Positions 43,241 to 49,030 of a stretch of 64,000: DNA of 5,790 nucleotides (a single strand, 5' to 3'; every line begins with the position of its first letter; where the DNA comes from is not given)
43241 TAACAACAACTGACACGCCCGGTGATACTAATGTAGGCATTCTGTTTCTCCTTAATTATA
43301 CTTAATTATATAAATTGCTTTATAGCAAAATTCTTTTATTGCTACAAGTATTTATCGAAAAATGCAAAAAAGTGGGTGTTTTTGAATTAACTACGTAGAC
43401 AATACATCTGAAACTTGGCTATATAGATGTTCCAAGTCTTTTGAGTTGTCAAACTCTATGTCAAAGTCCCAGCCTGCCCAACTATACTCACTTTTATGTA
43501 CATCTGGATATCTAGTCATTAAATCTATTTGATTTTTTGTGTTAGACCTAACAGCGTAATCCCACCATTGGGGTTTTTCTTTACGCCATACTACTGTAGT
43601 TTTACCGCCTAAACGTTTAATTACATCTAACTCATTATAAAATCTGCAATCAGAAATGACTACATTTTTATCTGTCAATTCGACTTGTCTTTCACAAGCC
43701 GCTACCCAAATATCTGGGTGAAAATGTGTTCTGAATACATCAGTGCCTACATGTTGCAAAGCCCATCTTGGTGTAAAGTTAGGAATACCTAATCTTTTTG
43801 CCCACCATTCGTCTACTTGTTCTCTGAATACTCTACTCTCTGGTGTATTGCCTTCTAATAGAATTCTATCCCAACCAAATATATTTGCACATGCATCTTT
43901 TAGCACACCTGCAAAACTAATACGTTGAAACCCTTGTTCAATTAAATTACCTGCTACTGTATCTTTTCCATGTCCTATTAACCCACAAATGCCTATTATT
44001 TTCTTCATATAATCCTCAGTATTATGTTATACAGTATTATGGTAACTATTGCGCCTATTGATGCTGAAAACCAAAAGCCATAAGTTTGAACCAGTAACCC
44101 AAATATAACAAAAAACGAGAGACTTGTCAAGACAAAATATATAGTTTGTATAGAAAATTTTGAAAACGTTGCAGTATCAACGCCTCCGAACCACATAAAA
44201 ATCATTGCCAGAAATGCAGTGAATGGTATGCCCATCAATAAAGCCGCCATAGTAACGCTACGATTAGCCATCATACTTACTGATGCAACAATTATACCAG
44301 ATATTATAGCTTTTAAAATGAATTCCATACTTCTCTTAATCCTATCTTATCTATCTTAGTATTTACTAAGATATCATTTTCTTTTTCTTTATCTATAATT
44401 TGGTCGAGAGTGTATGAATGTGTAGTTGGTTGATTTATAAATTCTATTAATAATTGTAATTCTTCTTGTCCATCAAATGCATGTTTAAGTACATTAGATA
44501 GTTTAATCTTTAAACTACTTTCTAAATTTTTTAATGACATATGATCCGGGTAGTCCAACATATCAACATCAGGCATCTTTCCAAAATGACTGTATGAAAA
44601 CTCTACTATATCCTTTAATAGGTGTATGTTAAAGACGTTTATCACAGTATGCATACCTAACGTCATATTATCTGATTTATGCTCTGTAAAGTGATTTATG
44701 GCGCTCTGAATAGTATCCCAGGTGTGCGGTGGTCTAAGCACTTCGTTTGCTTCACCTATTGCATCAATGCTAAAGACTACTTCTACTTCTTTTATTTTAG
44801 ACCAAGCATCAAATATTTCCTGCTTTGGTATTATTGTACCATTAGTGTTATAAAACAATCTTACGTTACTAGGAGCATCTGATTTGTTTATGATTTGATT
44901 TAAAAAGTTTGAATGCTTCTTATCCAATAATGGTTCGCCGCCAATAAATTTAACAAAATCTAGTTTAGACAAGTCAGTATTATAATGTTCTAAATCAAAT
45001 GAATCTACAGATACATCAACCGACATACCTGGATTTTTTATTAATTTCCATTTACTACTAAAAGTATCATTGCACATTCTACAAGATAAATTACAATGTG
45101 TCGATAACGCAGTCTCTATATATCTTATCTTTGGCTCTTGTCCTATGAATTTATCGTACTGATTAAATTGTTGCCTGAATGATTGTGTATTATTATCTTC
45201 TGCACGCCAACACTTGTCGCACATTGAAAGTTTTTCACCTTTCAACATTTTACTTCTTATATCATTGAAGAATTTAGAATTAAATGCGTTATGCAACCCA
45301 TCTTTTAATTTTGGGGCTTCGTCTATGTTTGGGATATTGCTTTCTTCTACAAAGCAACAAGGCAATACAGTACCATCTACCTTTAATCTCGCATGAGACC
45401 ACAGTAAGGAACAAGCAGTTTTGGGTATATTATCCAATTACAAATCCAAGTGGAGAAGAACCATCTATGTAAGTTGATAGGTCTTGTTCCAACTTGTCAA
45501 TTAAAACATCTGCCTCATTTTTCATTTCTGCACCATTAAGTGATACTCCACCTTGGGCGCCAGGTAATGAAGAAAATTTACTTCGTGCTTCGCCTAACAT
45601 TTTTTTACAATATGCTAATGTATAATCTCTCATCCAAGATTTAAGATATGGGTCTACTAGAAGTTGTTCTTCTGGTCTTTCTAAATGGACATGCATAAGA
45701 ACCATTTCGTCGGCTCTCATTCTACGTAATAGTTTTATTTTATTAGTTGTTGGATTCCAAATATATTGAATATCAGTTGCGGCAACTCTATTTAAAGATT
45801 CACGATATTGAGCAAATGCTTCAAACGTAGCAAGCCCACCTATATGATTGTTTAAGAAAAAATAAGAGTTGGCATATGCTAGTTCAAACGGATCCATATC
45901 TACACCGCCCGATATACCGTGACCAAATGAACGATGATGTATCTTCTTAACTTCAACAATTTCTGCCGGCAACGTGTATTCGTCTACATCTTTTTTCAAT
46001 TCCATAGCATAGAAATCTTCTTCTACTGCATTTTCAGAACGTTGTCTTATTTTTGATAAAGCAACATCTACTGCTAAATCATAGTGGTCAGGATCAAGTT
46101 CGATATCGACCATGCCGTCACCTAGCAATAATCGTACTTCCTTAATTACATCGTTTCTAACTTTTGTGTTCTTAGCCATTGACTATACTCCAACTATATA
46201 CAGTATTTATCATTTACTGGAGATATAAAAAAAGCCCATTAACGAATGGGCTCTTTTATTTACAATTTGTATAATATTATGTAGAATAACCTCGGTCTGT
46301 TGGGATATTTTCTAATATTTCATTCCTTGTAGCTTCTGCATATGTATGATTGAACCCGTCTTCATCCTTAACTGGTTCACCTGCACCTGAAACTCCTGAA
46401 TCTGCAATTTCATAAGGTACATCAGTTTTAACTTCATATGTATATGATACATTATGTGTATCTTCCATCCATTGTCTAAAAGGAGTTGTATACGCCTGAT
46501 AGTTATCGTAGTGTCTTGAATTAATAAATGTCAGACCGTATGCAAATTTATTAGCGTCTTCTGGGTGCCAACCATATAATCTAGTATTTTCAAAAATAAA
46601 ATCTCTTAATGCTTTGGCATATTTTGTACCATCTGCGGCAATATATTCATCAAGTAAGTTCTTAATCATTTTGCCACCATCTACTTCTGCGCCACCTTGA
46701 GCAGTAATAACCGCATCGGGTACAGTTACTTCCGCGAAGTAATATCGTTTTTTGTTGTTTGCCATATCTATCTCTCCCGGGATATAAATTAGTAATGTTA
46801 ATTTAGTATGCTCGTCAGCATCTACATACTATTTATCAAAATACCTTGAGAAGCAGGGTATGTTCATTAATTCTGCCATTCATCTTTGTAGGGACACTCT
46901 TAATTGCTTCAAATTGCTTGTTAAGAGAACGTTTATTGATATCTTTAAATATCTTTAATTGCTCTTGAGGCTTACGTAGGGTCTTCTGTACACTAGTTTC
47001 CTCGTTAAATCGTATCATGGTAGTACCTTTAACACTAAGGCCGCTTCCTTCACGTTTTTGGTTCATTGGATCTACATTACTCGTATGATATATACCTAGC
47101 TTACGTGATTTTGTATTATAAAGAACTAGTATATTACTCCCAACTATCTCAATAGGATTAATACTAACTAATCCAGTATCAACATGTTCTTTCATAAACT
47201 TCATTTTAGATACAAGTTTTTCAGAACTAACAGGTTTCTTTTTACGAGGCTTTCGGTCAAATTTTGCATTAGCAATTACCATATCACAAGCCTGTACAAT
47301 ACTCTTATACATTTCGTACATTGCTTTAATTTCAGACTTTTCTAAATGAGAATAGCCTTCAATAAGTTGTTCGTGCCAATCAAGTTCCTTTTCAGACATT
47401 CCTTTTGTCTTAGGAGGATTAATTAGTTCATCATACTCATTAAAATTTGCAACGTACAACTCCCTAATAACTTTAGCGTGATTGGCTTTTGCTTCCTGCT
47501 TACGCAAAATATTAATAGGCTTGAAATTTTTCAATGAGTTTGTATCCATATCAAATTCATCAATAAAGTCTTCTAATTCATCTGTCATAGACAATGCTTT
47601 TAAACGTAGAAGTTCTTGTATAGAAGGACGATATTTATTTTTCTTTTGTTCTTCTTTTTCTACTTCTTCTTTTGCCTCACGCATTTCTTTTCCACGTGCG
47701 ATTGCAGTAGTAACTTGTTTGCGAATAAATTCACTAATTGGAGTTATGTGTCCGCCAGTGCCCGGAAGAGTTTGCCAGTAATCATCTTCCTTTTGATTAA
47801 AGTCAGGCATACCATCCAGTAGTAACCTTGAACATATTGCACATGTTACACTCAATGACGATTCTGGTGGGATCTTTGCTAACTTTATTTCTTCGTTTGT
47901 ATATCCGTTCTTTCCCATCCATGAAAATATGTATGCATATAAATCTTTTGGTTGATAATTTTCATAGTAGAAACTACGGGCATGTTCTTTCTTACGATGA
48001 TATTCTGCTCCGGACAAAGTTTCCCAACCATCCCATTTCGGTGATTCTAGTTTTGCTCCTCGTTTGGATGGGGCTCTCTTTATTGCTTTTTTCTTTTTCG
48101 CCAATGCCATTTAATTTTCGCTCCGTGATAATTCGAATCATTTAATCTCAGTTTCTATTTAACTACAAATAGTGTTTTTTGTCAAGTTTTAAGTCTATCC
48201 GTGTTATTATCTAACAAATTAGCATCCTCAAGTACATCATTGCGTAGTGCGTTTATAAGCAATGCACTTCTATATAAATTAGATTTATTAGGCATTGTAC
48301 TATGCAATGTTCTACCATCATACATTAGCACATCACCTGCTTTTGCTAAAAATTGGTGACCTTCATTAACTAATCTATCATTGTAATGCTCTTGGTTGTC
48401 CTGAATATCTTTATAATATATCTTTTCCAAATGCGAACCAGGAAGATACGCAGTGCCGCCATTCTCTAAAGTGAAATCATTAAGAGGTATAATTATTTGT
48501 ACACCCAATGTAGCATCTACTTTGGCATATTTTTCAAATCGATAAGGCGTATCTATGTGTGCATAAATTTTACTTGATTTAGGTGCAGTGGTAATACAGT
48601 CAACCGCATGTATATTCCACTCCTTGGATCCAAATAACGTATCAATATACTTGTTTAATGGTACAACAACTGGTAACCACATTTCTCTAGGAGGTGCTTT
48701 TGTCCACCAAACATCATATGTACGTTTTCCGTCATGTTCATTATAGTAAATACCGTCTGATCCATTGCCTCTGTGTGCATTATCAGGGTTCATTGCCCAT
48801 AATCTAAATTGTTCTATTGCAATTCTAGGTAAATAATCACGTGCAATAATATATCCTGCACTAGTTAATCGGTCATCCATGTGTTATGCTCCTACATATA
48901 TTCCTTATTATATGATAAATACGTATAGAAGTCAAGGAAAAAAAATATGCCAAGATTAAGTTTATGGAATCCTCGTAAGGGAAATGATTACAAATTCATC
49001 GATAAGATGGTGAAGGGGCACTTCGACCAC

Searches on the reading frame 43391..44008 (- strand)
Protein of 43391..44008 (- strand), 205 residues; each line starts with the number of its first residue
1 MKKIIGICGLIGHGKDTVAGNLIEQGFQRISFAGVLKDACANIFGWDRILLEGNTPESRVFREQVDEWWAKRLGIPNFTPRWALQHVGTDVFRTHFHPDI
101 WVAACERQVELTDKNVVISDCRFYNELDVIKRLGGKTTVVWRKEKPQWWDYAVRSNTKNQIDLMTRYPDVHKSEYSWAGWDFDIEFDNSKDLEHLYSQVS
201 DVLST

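Call 57: search_protein_families(library=pfam, proteins=[window:43391-44008:-], max_evalue=0.01)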
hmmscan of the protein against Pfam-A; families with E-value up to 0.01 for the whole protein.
window:43391-44008:- (205 aa): 1 family
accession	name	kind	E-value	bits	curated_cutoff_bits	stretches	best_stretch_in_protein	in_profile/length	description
PF21448.3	DNMK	-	1.9e-08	34.6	27.1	1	77-145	127-199/232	Deoxynucleotide monophosphate kinase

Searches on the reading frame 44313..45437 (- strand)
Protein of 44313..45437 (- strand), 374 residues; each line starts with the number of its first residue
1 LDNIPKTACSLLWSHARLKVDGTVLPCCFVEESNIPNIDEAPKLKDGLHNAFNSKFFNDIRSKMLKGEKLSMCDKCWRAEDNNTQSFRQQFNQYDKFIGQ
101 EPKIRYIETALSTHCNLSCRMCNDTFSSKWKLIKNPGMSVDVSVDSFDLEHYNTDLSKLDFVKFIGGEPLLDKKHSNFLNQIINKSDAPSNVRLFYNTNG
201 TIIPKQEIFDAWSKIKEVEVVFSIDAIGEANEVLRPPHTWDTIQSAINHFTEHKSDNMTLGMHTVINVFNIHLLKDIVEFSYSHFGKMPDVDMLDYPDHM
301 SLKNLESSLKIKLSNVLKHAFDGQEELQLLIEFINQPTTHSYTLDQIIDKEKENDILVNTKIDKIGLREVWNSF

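Call 57: search_protein_families(library=pfam, proteins=[window:44313-45437:-], max_evalue=0.01)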
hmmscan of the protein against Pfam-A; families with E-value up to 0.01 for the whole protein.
window:44313-45437:- (374 aa): 2 families
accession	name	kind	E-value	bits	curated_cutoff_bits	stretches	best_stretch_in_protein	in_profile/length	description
PF04055.27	Radical_SAM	-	2e-11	44.8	29.5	1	112-280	4-165/166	Radical SAM superfamily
PF13186.11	SPASM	-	8.7e-07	29.6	21.5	1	9-77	1-67/67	Iron-sulfur cluster-binding domain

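Call 62: search_protein_families(library=ncbifam, proteins=[window:44313-45437:-], max_evalue=0.01)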
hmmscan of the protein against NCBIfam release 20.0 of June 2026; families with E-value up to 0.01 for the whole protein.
window:44313-45437:- (374 aa): 24 families
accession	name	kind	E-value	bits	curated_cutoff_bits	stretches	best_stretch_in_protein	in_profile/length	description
NF033640.1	N_Twi_rSAM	subfamily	5.5e-79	266.1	170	1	6-363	2-388/398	twitch domain-containing radical SAM protein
TIGR04317.1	W_rSAM_matur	equivalog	1.9e-11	43.7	380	1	104-280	3-170/349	tungsten cofactor oxidoreductase radical SAM maturase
TIGR03974.1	rSAM_six_Cys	equivalog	2.7e-08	33.1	425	1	56-286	46-279/451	thioether cross-link-forming SCIFF peptide maturase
NF047865.1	rSAM_PapB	equivalog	8.1e-08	31.9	340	1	110-286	8-181/330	PapB family radical SAM/SPASM ranthipeptide maturase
NF038283.1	viperin_w_prok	equivalog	1.1e-07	31.3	180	1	111-272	8-168/281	viperin family antiviral radical SAM protein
TIGR04068.1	rSAM_ocin_clost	equivalog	1.1e-07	31.2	500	1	102-250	81-232/462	Cys-rich peptide radical SAM maturase CcpM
NF045702.1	rSAM_GDGT_ether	equivalog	5.8e-07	28.5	450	1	111-285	92-257/486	tetraether lipid synthase Tes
TIGR02666.1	moaA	equivalog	1.3e-06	27.6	284.05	1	103-284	8-183/336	GTP 3',8-cyclase MoaA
TIGR04311.1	rSAM_Geo_metal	subfamily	2.3e-06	26.9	400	1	111-280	9-173/423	radical SAM/SPASM family putative metalloenzyme maturase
NF038170.1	lachnocin_rSAM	equivalog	2.6e-06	26.6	550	1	101-172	72-143/440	lachnocin radical SAM maturase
TIGR03977.1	rSAM_pair_HxsC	equivalog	2.8e-06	26.4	267.9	1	112-295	32-204/292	His-Xaa-Ser system radical SAM maturase HxsC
TIGR04084.1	rSAM_AF0577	subfamily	5.5e-06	25.6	225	1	112-257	4-132/347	TIGR04084 family radical SAM/SPASM domain-containing protein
NF035951.1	rSAM_RumMC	equivalog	7.6e-06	24.9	720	1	106-226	113-231/510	RumMC family radical SAM sactipeptide maturase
NF045574.1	sacti_mat_StsB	exception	1.5e-05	24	625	1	99-254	90-232/466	StsB family radical SAM/SPASM domain sactipeptide maturase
TIGR04055.1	rSAM_NirJ2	equivalog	5.5e-05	22.9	500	1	144-283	29-163/326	putative heme d1 biosynthesis radical SAM protein NirJ2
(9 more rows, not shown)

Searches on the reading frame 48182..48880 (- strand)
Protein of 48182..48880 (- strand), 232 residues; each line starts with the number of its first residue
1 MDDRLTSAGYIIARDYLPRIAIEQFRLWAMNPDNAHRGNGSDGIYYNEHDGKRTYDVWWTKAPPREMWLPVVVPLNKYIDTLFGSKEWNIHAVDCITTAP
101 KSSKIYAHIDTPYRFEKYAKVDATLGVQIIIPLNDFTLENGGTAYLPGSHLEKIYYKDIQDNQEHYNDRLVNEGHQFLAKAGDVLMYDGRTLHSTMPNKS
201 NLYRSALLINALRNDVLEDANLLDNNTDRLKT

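Call 57: search_protein_families(library=pfam, proteins=[window:48182-48880:-], max_evalue=0.01)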
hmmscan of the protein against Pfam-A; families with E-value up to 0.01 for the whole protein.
window:48182-48880:- (232 aa): 1 family
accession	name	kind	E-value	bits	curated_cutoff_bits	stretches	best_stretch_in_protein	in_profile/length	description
PF05721.19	PhyH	-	1.7e-15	58.3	22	1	7-205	3-212/213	Phytanoyl-CoA dioxygenase (PhyH)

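Call 62: search_protein_families(library=ncbifam, proteins=[window:48182-48880:-], max_evalue=0.01)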
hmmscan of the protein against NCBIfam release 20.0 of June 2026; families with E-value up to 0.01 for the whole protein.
window:48182-48880:- (232 aa): 1 family
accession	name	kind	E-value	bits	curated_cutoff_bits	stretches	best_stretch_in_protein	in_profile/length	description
TIGR04436.1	SpoChoClust_3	subfamily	0.00013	21.3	200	1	128-216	120-205/300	putative 2OG-Fe(II) oxygenase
